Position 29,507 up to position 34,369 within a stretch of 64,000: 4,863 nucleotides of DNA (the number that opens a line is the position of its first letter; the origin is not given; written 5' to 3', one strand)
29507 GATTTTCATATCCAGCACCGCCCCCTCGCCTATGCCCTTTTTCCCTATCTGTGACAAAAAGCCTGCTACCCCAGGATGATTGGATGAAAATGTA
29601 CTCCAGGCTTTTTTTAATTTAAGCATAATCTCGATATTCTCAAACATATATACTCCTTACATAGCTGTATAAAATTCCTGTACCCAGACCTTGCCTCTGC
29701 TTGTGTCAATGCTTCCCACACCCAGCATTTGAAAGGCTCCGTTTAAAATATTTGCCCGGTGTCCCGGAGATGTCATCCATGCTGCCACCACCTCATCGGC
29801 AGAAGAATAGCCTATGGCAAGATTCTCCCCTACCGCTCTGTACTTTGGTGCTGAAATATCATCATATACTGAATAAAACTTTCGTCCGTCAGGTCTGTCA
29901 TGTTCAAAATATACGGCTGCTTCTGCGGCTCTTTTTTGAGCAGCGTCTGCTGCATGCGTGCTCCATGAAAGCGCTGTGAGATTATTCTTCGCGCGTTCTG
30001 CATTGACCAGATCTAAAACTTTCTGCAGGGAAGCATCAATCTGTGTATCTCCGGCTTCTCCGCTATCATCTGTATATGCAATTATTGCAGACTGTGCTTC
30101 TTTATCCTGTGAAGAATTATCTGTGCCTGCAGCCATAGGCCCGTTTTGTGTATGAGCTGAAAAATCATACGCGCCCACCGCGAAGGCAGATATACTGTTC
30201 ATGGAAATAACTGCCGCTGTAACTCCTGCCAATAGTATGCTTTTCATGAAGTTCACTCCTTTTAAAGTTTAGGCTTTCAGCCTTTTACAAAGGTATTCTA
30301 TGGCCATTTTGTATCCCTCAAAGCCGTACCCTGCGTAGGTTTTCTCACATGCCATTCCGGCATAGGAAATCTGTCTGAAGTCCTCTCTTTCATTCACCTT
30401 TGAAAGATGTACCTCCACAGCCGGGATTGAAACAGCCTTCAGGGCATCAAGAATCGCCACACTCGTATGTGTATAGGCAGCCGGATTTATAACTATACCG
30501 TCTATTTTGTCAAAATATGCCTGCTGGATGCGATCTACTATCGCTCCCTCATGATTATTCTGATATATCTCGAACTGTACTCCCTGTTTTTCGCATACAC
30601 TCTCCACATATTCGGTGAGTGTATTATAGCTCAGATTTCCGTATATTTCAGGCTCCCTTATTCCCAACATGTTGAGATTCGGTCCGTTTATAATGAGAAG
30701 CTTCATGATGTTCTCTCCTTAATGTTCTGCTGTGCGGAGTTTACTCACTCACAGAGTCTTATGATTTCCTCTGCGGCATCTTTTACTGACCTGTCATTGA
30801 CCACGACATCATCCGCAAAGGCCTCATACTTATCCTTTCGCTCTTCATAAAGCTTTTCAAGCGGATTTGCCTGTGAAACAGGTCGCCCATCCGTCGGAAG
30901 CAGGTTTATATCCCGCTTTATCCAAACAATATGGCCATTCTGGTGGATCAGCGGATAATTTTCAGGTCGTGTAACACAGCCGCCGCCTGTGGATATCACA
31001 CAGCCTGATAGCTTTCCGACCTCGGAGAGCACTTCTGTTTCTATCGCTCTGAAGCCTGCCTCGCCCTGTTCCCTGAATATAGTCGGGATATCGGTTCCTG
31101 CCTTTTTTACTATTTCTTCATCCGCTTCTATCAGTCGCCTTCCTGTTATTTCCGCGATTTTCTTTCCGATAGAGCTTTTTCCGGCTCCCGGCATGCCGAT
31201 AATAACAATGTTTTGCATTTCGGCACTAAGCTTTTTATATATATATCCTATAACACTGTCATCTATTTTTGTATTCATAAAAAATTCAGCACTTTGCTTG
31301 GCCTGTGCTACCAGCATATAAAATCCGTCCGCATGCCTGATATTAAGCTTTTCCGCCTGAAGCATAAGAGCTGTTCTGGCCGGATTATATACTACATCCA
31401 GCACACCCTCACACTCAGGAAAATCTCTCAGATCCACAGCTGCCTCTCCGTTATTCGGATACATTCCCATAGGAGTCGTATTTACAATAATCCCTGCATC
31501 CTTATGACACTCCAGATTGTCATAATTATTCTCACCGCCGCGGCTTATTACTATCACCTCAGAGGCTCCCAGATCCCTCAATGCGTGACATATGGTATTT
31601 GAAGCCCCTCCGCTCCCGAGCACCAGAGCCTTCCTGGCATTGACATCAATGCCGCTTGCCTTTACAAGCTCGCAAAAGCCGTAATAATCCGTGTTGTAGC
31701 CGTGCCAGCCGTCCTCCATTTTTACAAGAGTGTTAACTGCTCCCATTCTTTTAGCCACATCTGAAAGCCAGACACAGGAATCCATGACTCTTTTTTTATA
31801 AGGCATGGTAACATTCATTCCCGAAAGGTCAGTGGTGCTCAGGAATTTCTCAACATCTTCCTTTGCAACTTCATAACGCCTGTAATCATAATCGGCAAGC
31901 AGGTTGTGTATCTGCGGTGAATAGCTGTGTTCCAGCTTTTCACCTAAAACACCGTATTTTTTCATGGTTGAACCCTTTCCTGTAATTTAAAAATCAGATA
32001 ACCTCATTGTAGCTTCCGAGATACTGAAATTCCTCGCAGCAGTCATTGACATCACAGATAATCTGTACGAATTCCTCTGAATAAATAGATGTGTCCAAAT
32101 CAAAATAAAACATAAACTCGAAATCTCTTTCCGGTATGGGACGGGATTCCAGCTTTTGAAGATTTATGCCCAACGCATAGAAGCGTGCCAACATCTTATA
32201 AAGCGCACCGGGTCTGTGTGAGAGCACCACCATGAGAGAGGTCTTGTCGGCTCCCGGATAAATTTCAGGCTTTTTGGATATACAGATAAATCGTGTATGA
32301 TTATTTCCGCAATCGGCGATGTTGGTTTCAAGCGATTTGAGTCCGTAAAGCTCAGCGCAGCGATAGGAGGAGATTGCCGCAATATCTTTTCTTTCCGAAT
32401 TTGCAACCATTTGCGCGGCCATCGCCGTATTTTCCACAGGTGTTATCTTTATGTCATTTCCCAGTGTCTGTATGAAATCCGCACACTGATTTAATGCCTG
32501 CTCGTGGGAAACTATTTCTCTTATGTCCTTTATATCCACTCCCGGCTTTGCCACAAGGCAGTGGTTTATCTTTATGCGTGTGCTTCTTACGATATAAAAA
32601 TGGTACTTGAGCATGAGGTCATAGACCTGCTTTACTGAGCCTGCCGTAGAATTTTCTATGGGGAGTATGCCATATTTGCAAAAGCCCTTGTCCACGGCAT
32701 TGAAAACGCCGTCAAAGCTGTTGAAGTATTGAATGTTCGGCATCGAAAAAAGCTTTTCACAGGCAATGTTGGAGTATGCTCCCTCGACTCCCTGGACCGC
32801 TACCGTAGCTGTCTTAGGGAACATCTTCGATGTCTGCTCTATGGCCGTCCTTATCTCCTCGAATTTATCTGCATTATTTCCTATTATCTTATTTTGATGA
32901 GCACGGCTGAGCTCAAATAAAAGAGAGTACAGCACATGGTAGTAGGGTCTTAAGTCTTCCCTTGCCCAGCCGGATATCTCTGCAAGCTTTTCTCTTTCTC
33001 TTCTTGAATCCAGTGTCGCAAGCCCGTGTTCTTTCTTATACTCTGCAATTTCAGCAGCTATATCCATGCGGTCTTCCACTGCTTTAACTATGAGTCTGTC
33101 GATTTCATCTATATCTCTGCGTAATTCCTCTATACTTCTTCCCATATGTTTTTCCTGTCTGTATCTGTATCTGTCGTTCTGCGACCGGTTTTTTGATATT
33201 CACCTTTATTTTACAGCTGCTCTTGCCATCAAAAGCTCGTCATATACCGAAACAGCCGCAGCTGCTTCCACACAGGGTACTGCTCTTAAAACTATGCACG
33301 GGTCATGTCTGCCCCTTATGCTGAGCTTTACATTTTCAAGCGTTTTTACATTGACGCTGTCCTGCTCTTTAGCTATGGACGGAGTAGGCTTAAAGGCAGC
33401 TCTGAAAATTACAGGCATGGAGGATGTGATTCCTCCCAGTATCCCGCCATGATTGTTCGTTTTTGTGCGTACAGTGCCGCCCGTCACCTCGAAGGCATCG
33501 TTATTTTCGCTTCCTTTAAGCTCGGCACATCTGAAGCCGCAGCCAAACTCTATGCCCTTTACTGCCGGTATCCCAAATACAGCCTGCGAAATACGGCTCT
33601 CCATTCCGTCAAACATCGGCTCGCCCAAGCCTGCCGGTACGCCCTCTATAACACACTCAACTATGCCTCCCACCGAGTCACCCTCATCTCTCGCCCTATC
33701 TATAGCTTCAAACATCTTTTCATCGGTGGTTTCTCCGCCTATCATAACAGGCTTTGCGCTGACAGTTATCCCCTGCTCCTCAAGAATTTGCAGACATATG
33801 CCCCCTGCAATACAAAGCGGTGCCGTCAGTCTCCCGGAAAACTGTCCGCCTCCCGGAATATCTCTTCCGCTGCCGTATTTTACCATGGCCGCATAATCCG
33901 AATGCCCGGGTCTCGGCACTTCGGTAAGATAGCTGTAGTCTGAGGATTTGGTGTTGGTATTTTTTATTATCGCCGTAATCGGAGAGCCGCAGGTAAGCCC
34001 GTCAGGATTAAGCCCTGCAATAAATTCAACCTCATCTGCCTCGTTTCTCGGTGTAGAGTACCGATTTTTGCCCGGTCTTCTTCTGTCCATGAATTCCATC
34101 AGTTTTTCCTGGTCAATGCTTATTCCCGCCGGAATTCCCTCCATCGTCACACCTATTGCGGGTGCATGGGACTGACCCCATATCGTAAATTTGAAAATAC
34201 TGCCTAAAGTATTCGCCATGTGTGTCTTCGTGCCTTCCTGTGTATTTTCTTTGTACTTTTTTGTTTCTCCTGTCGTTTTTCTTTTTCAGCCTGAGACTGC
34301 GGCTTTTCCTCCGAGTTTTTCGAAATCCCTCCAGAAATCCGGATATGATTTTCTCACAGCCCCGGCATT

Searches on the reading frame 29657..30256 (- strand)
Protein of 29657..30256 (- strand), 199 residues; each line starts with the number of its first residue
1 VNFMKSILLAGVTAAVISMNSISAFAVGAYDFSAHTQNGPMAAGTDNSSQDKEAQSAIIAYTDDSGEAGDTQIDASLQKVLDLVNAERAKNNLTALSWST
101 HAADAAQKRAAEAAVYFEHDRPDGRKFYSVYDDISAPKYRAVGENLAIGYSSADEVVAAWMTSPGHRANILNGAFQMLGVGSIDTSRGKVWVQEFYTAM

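Call 7: search_protein_families(library=ncbifam, proteins=[window:29657-30256:-])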
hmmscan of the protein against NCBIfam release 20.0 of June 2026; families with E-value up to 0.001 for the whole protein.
window:29657-30256:- (199 aa): 2 families
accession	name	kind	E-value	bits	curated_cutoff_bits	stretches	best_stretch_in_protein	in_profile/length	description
TIGR02909.1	spore_YkwD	subfamily_domain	8.8e-26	90.3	171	1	77-196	5-126/127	uncharacterized protein, YkwD family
NF052539.1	DivAsocLipDalA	equivalog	5.4e-08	32.9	200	1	74-191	45-163/169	divisome-associated lipoprotein DalA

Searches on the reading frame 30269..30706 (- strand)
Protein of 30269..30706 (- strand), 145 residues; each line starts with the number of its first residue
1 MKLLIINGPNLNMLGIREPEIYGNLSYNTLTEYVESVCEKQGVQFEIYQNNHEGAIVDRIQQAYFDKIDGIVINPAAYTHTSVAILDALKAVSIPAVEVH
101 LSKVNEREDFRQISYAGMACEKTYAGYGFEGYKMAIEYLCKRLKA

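Call 7: search_protein_families(library=ncbifam, proteins=[window:30269-30706:-])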
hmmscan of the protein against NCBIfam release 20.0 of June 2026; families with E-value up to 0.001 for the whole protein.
window:30269-30706:- (145 aa): 5 families
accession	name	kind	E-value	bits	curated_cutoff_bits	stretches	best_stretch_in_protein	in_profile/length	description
NF003805.0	PRK05395.1-2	subfamily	6.9e-56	187.9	146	1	1-144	2-144/147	type II 3-dehydroquinate dehydratase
NF003807.0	PRK05395.1-4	subfamily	4e-53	179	130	1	1-144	4-146/148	type II 3-dehydroquinate dehydratase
TIGR01088.1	aroQ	equivalog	4.6e-53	178.6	169.85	1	2-142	1-140/141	type II 3-dehydroquinate dehydratase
NF003806.0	PRK05395.1-3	subfamily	6.7e-53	178.1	171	1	3-144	5-145/149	type II 3-dehydroquinate dehydratase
NF003804.0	PRK05395.1-1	subfamily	2e-51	173.6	195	1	2-144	6-148/151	type II 3-dehydroquinate dehydratase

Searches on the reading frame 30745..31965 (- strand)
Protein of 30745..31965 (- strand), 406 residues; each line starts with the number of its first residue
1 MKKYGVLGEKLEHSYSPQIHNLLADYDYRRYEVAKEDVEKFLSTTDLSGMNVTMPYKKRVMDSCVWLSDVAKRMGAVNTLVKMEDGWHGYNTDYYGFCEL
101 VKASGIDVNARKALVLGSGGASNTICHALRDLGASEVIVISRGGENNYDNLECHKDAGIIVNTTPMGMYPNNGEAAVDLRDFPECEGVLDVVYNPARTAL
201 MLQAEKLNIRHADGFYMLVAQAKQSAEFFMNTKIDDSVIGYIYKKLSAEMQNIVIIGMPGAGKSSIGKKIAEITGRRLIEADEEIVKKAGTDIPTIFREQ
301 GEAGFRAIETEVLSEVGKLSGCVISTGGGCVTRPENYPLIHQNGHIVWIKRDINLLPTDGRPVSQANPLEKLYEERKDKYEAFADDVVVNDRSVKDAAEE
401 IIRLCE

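Call 7: search_protein_families(library=ncbifam, proteins=[window:30745-31965:-])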
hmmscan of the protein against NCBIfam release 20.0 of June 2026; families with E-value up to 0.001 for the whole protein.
window:30745-31965:- (406 aa): 29 families (the best 25 are shown)
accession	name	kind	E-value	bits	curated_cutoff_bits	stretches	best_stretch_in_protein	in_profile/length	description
TIGR00507.1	aroE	equivalog_domain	2.3e-44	151.6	200.2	1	3-237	2-259/270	shikimate dehydrogenase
NF001314.0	PRK00258.2-2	equivalog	4.3e-44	150.7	248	2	5-145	11-160/290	shikimate dehydrogenase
NF001312.0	PRK00258.1-4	equivalog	2e-43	148.7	295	1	2-227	10-261/285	shikimate dehydrogenase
NF001322.0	PRK00258.3-6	equivalog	3e-42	144.8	285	1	4-239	8-259/272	shikimate dehydrogenase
NF001311.0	PRK00258.1-3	equivalog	6.2e-42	143.7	235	2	3-149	7-160/279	shikimate dehydrogenase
NF001319.0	PRK00258.3-3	equivalog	3.3e-41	141.2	252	1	4-248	9-275/279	shikimate dehydrogenase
NF001316.0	PRK00258.2-5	equivalog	2.2e-39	135.3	247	1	1-245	1-259/263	shikimate dehydrogenase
NF009201.0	PRK12549.1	subfamily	1.4e-34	119.6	235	2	3-141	9-160/286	shikimate dehydrogenase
NF001310.0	PRK00258.1-2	equivalog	4.2e-34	118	221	2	1-146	2-157/279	shikimate dehydrogenase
NF009200.0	PRK12548.1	subfamily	2.2e-31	109.3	432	2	4-141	12-157/289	shikimate dehydrogenase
NF001313.0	PRK00258.2-1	equivalog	2.6e-30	106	431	2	5-139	13-155/290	shikimate dehydrogenase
TIGR01809.1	Shik-DH-AROM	equivalog_domain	3.8e-30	105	196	1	2-163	6-178/282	shikimate dehydrogenase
NF010552.0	PRK13946.1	equivalog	1.8e-29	102.8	186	1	249-403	22-185/198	shikimate kinase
NF001315.0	PRK00258.2-4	equivalog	2.1e-28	99.3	413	2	6-142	12-154/284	shikimate dehydrogenase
NF010553.0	PRK13947.1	equivalog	3.6e-28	98.9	204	1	250-403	1-163/173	shikimate kinase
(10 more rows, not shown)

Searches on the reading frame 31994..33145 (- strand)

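Call 7: search_protein_families(library=ncbifam, proteins=[window:31994-33145:-])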
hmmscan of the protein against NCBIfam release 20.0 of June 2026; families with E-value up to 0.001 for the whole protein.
window:31994-33145:- (383 aa): 20 families
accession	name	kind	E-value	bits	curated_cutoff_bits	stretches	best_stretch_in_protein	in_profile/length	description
NF008865.0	PRK11898.1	equivalog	4.3e-65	219.7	219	1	114-380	3-277/284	prephenate dehydratase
NF008866.0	PRK11899.1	equivalog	1.1e-57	195.5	359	1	111-380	4-274/283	prephenate dehydratase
NF007910.0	PRK10622.1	equivalog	2.3e-53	181.5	577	1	6-380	8-376/386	bifunctional chorismate mutase/prephenate dehydratase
TIGR01805.1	CM_mono_grmpos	equivalog_domain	2.8e-13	49.9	71.2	1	6-82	2-79/81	chorismate mutase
TIGR01791.2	CM_archaeal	equivalog_domain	1.6e-12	47.3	66.95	1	5-56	1-55/83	chorismate mutase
NF004925.0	PRK06285.1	equivalog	5.8e-10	39.1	77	1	4-90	8-96/99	chorismate mutase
TIGR01808.1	CM_M_hiGC-arch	equivalog_domain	1.8e-07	31.2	52.15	1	5-56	2-53/74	chorismate mutase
TIGR01801.1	CM_A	equivalog_domain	2.4e-07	30.9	106.35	1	4-58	5-59/102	chorismate mutase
TIGR01803.1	CM-like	subfamily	2.5e-07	30.8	73.35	1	6-64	2-60/82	chorismate mutase family protein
NF009239.0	PRK12595.1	equivalog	2.7e-07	29.9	279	1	3-58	4-59/360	bifunctional 3-deoxy-7-phosphoheptulonate synthase/chorismate mutase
NF006691.0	PRK09239.1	equivalog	3.4e-07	30.3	120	1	4-63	11-70/108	chorismate mutase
NF005894.0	PRK07857.1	equivalog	1.2e-06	28.3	73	1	4-56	29-81/106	chorismate mutase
NF005031.0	PRK06443.1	equivalog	1.9e-06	27.5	228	1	5-110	7-102/181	chorismate mutase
NF008400.0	PRK11199.1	equivalog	2.4e-06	26.8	273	1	3-56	3-56/374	bifunctional chorismate mutase/prephenate dehydrogenase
TIGR01799.1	CM_T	equivalog_domain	1.8e-05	24.8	95.9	1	6-55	2-51/83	chorismate mutase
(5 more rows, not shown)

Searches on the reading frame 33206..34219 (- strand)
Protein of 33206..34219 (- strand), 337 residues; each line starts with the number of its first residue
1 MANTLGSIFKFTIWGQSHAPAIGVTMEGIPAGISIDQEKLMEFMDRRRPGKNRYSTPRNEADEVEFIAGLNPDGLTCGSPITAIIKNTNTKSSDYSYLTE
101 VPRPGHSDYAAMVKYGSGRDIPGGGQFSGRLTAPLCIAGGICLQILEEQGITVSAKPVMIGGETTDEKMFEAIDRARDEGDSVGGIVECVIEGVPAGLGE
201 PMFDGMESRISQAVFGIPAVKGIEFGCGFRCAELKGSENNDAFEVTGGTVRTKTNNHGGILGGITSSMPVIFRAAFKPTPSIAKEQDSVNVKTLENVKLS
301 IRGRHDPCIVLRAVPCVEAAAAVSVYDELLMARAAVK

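Call 7: search_protein_families(library=ncbifam, proteins=[window:33206-34219:-])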
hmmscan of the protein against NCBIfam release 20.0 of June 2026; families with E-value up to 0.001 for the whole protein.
window:33206-34219:- (337 aa): 3 families
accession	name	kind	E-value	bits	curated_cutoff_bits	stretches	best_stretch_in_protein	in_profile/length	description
NF003793.1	PRK05382.1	equivalog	3.9e-110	367.9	321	2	154-330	169-343/344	chorismate synthase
TIGR00033.1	aroC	equivalog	8.3e-109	363.7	212.2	2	153-333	169-348/351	chorismate synthase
NF009113.0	PRK12463.1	equivalog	2.1e-48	165.3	799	2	157-325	190-360/390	chorismate synthase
